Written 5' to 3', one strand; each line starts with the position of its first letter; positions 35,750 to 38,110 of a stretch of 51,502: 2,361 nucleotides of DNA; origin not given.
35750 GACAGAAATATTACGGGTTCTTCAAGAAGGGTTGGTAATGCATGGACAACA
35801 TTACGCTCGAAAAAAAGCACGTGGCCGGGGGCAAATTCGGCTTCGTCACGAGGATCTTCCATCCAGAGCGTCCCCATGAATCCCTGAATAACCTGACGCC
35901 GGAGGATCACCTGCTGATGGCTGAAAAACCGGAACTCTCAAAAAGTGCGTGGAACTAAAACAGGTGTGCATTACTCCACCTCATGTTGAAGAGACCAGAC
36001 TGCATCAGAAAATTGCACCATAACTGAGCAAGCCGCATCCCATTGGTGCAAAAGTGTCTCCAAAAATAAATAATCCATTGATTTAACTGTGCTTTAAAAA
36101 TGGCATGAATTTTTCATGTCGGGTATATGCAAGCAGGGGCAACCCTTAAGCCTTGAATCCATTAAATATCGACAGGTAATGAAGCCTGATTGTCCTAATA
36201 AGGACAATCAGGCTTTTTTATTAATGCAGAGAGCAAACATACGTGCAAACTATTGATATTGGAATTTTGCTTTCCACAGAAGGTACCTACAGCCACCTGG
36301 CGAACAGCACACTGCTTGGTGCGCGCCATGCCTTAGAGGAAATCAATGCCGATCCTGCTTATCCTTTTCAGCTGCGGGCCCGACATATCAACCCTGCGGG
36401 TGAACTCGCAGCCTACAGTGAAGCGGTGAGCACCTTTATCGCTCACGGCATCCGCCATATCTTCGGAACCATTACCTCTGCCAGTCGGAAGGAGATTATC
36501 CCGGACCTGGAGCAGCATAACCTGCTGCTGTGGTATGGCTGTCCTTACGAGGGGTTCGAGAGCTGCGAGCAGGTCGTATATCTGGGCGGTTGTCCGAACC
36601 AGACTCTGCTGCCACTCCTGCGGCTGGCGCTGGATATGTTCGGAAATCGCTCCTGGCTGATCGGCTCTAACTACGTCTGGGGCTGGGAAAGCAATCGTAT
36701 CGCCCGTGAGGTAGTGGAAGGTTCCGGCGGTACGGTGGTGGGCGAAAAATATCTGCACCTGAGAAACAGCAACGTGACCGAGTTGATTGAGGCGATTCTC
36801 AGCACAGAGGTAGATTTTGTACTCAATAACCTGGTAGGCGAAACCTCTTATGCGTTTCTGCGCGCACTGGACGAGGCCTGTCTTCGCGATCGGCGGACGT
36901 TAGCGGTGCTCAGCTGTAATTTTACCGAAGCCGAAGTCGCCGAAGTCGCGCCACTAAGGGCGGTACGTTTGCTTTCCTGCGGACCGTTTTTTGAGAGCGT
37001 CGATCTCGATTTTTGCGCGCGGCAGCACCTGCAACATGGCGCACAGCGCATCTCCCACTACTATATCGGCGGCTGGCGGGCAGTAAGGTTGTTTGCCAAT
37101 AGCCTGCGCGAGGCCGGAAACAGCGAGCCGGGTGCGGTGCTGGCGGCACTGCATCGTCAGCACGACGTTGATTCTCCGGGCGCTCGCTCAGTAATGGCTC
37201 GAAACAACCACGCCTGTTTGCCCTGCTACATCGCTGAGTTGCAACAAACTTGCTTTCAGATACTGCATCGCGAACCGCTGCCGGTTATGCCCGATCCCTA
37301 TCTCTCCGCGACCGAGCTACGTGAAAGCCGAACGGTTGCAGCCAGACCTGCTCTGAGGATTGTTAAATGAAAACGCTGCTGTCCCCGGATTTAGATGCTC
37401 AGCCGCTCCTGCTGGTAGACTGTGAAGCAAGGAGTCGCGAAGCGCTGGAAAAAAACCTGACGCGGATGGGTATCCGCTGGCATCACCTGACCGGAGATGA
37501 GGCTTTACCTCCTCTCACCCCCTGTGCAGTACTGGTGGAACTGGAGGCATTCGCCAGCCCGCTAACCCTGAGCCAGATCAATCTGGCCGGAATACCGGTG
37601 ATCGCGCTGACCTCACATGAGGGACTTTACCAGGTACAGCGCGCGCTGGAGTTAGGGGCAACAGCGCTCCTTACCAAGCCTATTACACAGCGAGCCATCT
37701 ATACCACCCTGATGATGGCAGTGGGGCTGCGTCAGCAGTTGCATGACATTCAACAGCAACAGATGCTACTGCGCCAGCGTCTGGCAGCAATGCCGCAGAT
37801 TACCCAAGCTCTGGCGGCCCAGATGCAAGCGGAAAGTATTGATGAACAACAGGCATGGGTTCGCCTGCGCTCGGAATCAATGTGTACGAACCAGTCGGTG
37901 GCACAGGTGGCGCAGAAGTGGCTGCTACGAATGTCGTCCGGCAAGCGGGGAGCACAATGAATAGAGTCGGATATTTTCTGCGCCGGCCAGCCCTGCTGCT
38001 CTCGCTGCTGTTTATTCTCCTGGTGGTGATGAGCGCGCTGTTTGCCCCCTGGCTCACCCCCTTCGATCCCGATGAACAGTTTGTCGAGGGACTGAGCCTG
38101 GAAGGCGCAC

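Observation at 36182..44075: Seven-gene operon: AmiC-like sensor and ANTAR antiterminator controlling an ABC transporter and an acetamidase/formamidase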

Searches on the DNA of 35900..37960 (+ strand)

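Call 18: search_dna_similar(query=window:35900-37960:+, collection=plasmids, mode=distant, max_rows=40, rows=spread)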
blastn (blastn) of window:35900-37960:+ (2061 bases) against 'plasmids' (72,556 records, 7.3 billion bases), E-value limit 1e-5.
Records with a match: 1047; places in all: 1123; records where one place covers at least 80% of the query: 745.
Best place of each record, by identity: >=99% 752; 95-99% 2; 90-95% 61; 80-90% 208; 60-80% 24.
By first word of the organism name: Klebsiella 831; Escherichia 59; Raoultella 22; Enterobacter 20; Serratia 19; Pantoea 17; Citrobacter 15; Salmonella 10; Rhizobium 8; Ensifer 7; and 21 more.
By predicted mobility (MOB-suite, as given by PLSDB): conjugative 772; non-mobilizable 213; mobilizable 62.
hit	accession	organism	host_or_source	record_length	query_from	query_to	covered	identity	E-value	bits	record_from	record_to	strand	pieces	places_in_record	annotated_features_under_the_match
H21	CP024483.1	Klebsiella pneumoniae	Homo sapiens,urine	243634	1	2061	100%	100.0%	0e+0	3718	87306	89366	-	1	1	regulator | response regulator | integrase | ABC transporter permease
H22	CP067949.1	Klebsiella pneumoniae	Homo sapiens,urine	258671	1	2061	100%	100.0%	0e+0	3718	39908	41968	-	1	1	transporter substrate-binding protein | ANTAR domain-containing protein | integrase | ABC transporter permease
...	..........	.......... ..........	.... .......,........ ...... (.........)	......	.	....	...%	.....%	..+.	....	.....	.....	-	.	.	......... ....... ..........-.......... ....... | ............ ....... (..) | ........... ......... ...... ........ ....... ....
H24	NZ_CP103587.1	Klebsiella pneumoniae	Homo sapiens,blood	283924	1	2061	100%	100.0%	0e+0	3718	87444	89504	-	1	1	transporter substrate-binding protein | ANTAR domain-containing protein | ABC transporter permease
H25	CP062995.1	Klebsiella pneumoniae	Homo sapiens,sputum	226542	1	2061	100%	100.0%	0e+0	3718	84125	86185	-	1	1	transporter substrate-binding protein | ANTAR domain-containing protein | integrase | ABC transporter permease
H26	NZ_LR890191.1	Klebsiella pneumoniae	Homo sapiens,wound swab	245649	1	2061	100%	100.0%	0e+0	3718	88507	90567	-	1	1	transporter substrate-binding protein | ANTAR domain-containing protein | ABC transporter permease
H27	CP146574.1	Klebsiella pneumoniae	Homo sapiens,urine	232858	1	2061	100%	100.0%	0e+0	3718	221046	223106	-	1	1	transporter substrate-binding protein | ANTAR domain-containing protein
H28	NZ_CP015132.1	Klebsiella pneumoniae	-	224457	1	2061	100%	100.0%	0e+0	3713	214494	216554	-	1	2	transporter substrate-binding protein | ANTAR domain-containing protein | integrase | ABC transporter permease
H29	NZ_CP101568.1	Klebsiella pneumoniae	Homo sapiens,secretions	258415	1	2061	100%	100.0%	0e+0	3713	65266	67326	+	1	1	transporter substrate-binding protein | ANTAR domain-containing protein | ABC transporter permease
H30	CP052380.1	Klebsiella pneumoniae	Homo sapiens,blood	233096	1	2061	100%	100.0%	0e+0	3713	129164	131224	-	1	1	transporter substrate-binding protein | ANTAR domain-containing protein | integrase | ABC transporter permease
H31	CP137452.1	Klebsiella pneumoniae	Homo sapiens,whole organism,urine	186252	1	2061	100%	100.0%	0e+0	3713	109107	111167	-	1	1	transporter substrate-binding protein | ANTAR domain-containing protein | ABC transporter permease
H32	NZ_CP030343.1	Klebsiella pneumoniae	-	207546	1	2061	100%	99.9%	0e+0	3704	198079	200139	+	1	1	transporter substrate-binding protein | ANTAR domain-containing protein | ABC transporter permease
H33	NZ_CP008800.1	Klebsiella pneumoniae subsp. pneumoniae KPNIH24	throat/groin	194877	1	2061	100%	99.9%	0e+0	3704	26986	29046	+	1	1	transporter substrate-binding protein | ANTAR domain-containing protein | ABC transporter permease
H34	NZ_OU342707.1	Klebsiella pneumoniae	Homo sapiens,urine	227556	1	2061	100%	99.9%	0e+0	3704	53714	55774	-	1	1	transporter substrate-binding protein | ANTAR domain-containing protein | ABC transporter permease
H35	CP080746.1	Klebsiella pneumoniae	Homo sapiens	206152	1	2061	100%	99.9%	0e+0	3704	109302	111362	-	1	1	none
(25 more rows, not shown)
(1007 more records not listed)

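Call 65: search_dna_similar(query=L091:8780-9000:+, collection=plasmids, mode=distant, max_rows=40, rows=spread, max_evalue=0.001)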
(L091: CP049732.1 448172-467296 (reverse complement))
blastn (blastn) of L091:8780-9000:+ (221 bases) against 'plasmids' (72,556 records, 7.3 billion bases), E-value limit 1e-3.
Records with a match: 82; places in all: 82; records where one place covers at least 80% of the query: 59.
Best place of each record, by identity: >=99% 5; 95-99% 42; 90-95% 12; 80-90% 12; 60-80% 11.
By first word of the organism name: Rhizobium 71; Ensifer 7; Phyllobacterium 3; Sinorhizobium 1.
By predicted mobility (MOB-suite, as given by PLSDB): mobilizable 33; non-mobilizable 33; conjugative 16.
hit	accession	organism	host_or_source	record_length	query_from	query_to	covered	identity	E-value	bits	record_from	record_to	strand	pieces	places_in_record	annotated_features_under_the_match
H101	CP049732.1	Rhizobium leguminosarum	Pisum sativum,Pisum sativum nodules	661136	1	221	100%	100.0%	6e-109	399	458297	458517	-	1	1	transporter substrate-binding domain-containing protein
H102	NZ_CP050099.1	Rhizobium leguminosarum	Trifolium pratense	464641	1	221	100%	99.1%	3e-106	390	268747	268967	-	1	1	transporter substrate-binding protein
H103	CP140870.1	Rhizobium ruizarguesonis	Trifolium pratense,whole organism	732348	1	221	100%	99.1%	3e-106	390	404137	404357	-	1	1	transporter substrate-binding protein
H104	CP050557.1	Rhizobium leguminosarum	Vicia sativa,cell culture,root nodule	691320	2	221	100%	98.6%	5e-104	384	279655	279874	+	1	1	transporter substrate-binding domain-containing protein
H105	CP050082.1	Rhizobium leguminosarum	Trifolium pratense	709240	2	221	100%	98.6%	5e-104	384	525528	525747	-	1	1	transporter substrate-binding domain-containing protein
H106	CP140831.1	Rhizobium ruizarguesonis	Trifolium pratense,whole organism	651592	2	221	100%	98.6%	5e-104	384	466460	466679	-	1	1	transporter substrate-binding protein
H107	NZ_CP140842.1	Rhizobium ruizarguesonis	Trifolium pratense,whole organism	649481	2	221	100%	98.6%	5e-104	384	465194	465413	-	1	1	transporter substrate-binding protein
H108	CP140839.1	Rhizobium beringeri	Trifolium pratense,whole organism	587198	1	221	100%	97.3%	8e-101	372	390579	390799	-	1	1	transporter substrate-binding protein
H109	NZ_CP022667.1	Rhizobium leguminosarum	single cell,root nodules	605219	1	220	100%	97.7%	2e-101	375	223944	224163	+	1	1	transporter substrate-binding protein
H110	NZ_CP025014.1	Rhizobium leguminosarum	Lotus corniculatus,Bacteria culture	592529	1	220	100%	97.7%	2e-101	375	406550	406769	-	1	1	transporter substrate-binding protein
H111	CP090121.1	Rhizobium leguminosarum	Trifolium ambiguum,Cell culture,Plant ...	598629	1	220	100%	97.7%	2e-101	375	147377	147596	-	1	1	transporter substrate-binding protein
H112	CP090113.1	Rhizobium leguminosarum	Trifolium ambiguum,Cell culture,Plant ...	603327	1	220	100%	97.7%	2e-101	375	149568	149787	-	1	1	transporter substrate-binding protein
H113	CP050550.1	Rhizobium leguminosarum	-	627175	1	220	100%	97.7%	2e-101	375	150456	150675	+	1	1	none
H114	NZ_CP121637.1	Rhizobium leguminosarum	Trifolium ambiguum,cell culture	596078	1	220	100%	97.7%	2e-101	375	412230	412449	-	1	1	transporter substrate-binding protein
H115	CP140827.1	Rhizobium beringeri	Trifolium pratense,whole organism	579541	1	220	100%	97.3%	1e-99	369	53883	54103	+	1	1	transporter substrate-binding protein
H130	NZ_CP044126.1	Rhizobium sp. BG4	Prosopis cineraria,pure bacterial ...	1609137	57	202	66%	84.5%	2e-32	146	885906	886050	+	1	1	record has no annotation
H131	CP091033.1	Sinorhizobium sp. B11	soybean,TY,soil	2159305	57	201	66%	81.9%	2e-27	129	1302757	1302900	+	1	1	none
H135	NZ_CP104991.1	Rhizobium sp. CC-CFT758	cell culture,agricultural soil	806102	73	221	67%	77.5%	2e-20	105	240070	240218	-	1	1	transporter substrate-binding protein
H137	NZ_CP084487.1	Ensifer adhaerens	cellculture,soil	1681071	121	202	37%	83.1%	7e-13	81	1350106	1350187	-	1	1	none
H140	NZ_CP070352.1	Ensifer sp. PDNC004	cell culture,Plastic debris in ...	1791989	121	202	37%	80.7%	4e-10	72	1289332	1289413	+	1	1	none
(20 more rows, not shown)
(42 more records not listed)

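Call 66: get_annotated_region(hit=H130, flank=250)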
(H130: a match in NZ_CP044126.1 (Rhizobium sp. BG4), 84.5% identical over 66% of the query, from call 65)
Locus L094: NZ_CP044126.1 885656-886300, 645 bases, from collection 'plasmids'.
description: Rhizobium sp. BG4 plasmid pRPC1, complete sequence
organism: Rhizobium sp. BG4 (NCBI taxid 2613770)
taxonomy: Bacteria; Pseudomonadota; Alphaproteobacteria; Hyphomicrobiales; Rhizobiaceae; Rhizobium; Rhizobium sp. BG4
host: -; source: Prosopis cineraria,pure bacterial culture,nodule; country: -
typing (MOB-suite, as given by PLSDB): non-mobilizable
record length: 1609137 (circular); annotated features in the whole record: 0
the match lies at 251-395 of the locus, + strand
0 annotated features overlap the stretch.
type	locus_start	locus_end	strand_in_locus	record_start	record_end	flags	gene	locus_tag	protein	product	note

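Call 67: get_annotated_region(hit=H131, flank=250)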
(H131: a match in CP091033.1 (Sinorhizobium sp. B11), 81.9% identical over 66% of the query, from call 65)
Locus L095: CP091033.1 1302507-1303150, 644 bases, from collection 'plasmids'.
description: Sinorhizobium sp. B11 plasmid p1, complete sequence
organism: Sinorhizobium sp. B11 (NCBI taxid 2904803)
taxonomy: Bacteria; Pseudomonadota; Alphaproteobacteria; Hyphomicrobiales; Rhizobiaceae; Sinorhizobium; Sinorhizobium sp. B11
host: -; source: soybean,TY,soil; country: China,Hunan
typing (MOB-suite, as given by PLSDB): non-mobilizable; mating-pair formation MPF_T
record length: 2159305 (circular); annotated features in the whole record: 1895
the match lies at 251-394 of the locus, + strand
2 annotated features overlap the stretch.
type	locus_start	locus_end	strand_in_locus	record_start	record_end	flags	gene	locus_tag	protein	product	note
CDS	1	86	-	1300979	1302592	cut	-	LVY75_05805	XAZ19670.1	right-handed parallel beta-helix repeat-containing protein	-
CDS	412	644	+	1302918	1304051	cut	-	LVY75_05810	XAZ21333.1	transporter substrate-binding protein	-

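Call 68: get_annotated_region(hit=H135, flank=250)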
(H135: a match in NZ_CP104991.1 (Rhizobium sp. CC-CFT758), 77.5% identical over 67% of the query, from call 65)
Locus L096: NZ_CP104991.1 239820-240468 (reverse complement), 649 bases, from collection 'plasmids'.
description: Rhizobium sp. CC-CFT758 plasmid unnamed1, complete sequence
organism: Rhizobium sp. CC-CFT758 (NCBI taxid 2926709)
taxonomy: Bacteria; Pseudomonadota; Alphaproteobacteria; Hyphomicrobiales; Rhizobiaceae; Rhizobium; Rhizobium sp. CC-CFT758
host: -; source: cell culture,agricultural soil; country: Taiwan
typing (MOB-suite, as given by PLSDB): conjugative; relaxase MOBP; mating-pair formation MPF_T
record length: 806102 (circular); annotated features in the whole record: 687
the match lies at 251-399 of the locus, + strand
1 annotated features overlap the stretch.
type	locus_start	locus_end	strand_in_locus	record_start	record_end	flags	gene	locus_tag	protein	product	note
CDS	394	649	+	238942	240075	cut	-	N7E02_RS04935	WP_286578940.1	transporter substrate-binding protein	-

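Call 69: get_annotated_region(hit=H137, flank=300)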
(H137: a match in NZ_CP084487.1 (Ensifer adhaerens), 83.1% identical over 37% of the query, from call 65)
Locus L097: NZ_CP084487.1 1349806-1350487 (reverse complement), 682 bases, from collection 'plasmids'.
description: Ensifer adhaerens strain E-60 plasmid p-1, complete sequence
organism: Ensifer adhaerens (NCBI taxid 106592)
taxonomy: Bacteria; Pseudomonadota; Alphaproteobacteria; Hyphomicrobiales; Rhizobiaceae; Ensifer; Ensifer adhaerens
host: -; source: cellculture,soil; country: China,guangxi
typing (MOB-suite, as given by PLSDB): non-mobilizable
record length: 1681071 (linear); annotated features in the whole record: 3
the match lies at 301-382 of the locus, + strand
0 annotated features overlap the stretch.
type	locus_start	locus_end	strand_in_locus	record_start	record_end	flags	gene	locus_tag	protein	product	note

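Call 70: get_annotated_region(hit=H140, flank=300)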
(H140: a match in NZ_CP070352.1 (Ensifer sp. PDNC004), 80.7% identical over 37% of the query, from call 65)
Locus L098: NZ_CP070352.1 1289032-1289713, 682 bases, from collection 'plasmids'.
description: Ensifer sp. PDNC004 plasmid unnamed_1, complete sequence
organism: Ensifer sp. PDNC004 (NCBI taxid 2811423)
taxonomy: Bacteria; Pseudomonadota; Alphaproteobacteria; Hyphomicrobiales; Rhizobiaceae; Ensifer; Ensifer sp. PDNC004
host: -; source: cell culture,Plastic debris in land/lake environment; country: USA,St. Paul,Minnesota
typing (MOB-suite, as given by PLSDB): non-mobilizable
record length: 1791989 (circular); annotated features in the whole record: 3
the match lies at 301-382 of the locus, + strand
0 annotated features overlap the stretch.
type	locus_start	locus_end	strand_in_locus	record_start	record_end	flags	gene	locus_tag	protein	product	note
